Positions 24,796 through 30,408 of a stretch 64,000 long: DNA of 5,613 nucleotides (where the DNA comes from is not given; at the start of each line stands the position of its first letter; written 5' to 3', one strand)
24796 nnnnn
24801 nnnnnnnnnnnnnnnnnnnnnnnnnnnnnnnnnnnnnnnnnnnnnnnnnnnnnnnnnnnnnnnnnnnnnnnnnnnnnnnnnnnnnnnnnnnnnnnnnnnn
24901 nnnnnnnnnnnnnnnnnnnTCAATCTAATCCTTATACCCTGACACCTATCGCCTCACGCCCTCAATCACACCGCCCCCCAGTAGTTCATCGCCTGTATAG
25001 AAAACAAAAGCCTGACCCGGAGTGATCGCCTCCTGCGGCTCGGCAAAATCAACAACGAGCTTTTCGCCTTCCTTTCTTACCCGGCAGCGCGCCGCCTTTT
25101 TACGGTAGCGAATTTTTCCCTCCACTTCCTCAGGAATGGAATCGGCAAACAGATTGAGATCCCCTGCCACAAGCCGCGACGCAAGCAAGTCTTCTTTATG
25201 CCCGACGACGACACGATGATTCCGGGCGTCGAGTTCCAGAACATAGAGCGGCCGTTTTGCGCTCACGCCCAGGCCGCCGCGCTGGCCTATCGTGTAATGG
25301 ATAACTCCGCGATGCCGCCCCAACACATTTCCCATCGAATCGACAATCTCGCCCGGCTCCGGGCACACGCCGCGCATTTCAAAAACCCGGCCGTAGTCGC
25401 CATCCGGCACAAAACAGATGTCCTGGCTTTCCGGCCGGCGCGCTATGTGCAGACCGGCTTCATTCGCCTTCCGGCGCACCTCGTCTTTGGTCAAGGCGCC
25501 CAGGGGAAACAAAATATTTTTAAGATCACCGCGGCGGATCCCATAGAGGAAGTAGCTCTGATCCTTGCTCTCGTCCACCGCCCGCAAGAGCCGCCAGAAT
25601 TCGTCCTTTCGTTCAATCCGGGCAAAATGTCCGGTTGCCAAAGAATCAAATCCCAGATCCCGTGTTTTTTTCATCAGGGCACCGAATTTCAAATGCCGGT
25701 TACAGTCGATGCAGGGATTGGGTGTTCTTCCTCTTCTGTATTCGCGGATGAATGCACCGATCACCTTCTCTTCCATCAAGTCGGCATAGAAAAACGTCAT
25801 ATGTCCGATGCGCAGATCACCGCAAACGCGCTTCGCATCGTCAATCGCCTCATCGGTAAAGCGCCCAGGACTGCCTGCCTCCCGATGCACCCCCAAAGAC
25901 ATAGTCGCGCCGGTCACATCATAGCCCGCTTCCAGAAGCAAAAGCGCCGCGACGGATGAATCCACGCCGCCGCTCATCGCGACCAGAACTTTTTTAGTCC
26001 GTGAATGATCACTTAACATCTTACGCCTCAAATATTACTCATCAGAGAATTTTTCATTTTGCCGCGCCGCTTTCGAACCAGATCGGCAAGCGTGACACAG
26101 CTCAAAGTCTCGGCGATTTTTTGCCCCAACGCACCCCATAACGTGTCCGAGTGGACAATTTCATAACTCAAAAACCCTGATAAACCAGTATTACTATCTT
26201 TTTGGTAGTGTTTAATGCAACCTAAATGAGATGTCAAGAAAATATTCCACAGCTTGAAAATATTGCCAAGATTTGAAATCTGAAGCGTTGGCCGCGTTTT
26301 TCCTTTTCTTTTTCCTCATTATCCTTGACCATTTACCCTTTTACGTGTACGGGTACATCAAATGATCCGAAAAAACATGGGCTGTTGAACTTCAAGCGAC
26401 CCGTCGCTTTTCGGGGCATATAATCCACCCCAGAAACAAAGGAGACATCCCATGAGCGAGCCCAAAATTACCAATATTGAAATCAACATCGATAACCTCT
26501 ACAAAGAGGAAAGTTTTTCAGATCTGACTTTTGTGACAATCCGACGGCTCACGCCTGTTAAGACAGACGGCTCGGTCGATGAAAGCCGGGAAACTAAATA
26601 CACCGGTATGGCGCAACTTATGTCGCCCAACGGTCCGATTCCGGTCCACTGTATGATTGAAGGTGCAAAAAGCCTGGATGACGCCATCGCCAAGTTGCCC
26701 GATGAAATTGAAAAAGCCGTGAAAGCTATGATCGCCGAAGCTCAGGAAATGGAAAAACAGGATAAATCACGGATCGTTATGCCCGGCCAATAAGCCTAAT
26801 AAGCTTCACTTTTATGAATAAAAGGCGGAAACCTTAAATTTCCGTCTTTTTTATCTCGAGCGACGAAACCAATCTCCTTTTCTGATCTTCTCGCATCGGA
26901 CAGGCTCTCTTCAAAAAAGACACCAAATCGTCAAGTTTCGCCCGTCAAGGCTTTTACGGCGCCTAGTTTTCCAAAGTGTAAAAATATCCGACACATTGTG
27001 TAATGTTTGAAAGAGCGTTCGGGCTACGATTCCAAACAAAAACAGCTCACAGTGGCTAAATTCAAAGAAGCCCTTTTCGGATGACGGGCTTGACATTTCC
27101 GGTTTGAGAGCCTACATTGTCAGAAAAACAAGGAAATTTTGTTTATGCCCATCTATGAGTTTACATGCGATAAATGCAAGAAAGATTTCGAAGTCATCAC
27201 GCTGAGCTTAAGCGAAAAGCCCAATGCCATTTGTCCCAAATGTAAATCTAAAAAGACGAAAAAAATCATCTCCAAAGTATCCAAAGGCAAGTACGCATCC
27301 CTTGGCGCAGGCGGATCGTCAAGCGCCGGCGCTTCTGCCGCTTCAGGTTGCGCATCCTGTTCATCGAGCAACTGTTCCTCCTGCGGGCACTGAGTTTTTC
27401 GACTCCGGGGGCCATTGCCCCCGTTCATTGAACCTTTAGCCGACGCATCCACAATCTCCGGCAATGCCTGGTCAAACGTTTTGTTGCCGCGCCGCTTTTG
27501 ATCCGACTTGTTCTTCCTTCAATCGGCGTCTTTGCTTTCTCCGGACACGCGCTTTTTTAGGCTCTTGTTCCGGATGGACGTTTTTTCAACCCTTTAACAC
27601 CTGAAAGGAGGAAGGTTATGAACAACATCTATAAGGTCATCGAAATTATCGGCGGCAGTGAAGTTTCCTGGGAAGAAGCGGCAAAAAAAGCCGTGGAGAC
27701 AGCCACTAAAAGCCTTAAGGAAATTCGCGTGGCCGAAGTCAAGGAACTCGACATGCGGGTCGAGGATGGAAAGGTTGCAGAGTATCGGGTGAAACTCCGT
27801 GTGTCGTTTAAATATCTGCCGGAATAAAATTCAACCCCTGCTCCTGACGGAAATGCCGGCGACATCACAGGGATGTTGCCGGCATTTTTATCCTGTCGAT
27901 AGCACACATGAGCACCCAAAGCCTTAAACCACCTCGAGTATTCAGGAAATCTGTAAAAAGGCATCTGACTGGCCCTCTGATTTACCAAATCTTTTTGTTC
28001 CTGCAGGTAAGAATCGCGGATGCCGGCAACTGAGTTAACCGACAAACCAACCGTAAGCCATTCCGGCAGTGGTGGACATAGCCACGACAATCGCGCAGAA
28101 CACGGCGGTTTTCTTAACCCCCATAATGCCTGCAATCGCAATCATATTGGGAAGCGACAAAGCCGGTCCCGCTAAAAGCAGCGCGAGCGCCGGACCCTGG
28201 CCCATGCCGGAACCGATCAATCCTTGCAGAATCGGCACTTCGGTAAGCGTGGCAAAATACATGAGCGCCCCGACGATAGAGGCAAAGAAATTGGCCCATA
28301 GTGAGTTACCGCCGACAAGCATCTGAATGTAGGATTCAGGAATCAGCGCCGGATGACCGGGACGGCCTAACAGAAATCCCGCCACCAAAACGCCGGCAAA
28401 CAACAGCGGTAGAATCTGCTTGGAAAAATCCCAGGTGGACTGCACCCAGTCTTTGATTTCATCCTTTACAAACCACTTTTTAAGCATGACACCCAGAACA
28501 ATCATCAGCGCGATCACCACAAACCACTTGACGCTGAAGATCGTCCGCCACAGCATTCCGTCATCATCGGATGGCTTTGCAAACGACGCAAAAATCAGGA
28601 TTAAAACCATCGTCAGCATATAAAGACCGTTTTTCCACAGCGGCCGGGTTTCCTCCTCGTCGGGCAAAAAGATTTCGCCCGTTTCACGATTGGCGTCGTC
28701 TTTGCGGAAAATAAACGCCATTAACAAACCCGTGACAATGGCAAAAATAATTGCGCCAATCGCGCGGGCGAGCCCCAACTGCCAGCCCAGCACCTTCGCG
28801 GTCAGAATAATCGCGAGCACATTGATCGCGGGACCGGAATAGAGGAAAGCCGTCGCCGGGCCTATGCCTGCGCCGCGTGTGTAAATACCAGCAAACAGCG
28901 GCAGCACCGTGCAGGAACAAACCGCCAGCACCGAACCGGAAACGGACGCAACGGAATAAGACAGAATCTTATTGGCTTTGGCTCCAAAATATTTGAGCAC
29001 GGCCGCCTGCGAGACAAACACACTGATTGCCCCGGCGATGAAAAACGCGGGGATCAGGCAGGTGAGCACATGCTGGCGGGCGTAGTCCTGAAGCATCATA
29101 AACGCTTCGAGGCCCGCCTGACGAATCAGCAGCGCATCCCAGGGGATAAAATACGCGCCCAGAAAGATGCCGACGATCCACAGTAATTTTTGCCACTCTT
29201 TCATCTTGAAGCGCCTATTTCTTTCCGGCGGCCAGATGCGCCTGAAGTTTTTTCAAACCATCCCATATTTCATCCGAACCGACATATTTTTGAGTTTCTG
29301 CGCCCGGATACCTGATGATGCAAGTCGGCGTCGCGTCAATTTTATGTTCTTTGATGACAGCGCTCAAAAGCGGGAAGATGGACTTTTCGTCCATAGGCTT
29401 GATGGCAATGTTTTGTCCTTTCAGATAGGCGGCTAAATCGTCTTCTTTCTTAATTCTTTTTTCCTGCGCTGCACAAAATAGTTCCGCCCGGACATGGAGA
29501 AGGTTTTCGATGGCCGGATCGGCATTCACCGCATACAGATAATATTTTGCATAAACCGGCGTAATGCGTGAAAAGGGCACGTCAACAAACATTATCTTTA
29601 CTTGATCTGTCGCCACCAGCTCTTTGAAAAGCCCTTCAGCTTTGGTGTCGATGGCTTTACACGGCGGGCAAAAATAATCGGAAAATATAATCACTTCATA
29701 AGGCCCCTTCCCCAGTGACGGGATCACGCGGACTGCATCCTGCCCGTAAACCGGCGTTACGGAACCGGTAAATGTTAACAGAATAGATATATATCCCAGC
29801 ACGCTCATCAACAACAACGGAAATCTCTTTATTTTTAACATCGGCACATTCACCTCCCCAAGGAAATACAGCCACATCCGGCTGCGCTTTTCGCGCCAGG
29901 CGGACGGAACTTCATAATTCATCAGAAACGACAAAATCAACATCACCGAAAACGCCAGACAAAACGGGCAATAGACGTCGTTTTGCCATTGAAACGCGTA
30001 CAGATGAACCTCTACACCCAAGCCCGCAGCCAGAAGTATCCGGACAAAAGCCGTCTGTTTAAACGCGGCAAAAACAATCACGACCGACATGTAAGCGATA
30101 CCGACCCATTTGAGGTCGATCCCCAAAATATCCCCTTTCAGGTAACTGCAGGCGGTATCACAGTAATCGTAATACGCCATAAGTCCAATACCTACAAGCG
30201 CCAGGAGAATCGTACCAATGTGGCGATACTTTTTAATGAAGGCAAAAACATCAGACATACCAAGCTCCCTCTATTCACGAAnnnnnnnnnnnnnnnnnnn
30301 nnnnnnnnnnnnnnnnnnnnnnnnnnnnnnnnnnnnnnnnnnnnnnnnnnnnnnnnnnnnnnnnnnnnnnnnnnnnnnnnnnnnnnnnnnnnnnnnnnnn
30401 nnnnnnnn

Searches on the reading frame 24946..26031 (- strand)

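Call 18: search_protein_families(library=pfam, proteins=[window:24946-26031:-], max_evalue=0.001)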
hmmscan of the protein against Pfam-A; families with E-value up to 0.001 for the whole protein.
window:24946-26031:- (361 aa): 6 families
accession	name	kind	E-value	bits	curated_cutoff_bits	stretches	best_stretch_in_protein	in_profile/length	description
PF03054.22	tRNA_Me_trans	-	3.4e-67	226.5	20.6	1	13-209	1-201/202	tRNA methyl transferase HUP domain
PF20258.4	tRNA_Me_trans_C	-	5.1e-18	65.6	20.6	1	287-356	4-77/77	Aminomethyltransferase beta-barrel domain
PF20259.3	tRNA_Me_trans_M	-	4.6e-17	61.8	27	1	224-278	10-66/66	tRNA methyl transferase PRC-barrel domain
PF02540.23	NAD_synthase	-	0.00015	21.4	21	0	10-36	16-42/242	NAD synthase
PF24167.1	DUF7411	-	0.00044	20.3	28.7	1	14-52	2-39/194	Family of unknown function (DUF7411)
PF02568.20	ThiI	-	0.00063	19.8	20.5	0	13-44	4-35/197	Thiamine biosynthesis protein (ThiI)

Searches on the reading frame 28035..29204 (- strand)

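Call 72: search_protein_families(library=pfam, proteins=[window:28035-29204:-], max_evalue=0.0001)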
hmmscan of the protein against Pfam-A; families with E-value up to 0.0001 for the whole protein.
window:28035-29204:- (389 aa): 1 family
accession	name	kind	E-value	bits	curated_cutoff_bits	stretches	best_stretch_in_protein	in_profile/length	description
PF03773.19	ArsP_1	-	4.5e-79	266.1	32.3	1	33-385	3-293/294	Predicted permease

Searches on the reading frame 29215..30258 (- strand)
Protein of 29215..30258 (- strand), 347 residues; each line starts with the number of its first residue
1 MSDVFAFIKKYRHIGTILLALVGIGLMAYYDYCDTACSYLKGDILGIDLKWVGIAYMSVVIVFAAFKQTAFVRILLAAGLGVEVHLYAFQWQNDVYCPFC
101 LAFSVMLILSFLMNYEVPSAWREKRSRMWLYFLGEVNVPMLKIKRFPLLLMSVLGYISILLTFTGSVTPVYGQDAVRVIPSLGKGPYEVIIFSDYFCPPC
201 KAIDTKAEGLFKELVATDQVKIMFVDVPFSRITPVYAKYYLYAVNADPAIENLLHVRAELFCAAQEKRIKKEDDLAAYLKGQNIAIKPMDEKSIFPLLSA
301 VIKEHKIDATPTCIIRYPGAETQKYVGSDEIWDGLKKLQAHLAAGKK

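Call 72: search_protein_families(library=pfam, proteins=[window:29215-30258:-], max_evalue=0.0001)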
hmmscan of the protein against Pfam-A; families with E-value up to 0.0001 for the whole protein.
window:29215-30258:- (347 aa): 1 family
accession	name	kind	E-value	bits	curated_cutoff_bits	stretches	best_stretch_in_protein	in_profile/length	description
PF13462.12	Thioredoxin_4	-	1.3e-09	38.9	23.2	1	186-315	14-145/165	Thioredoxin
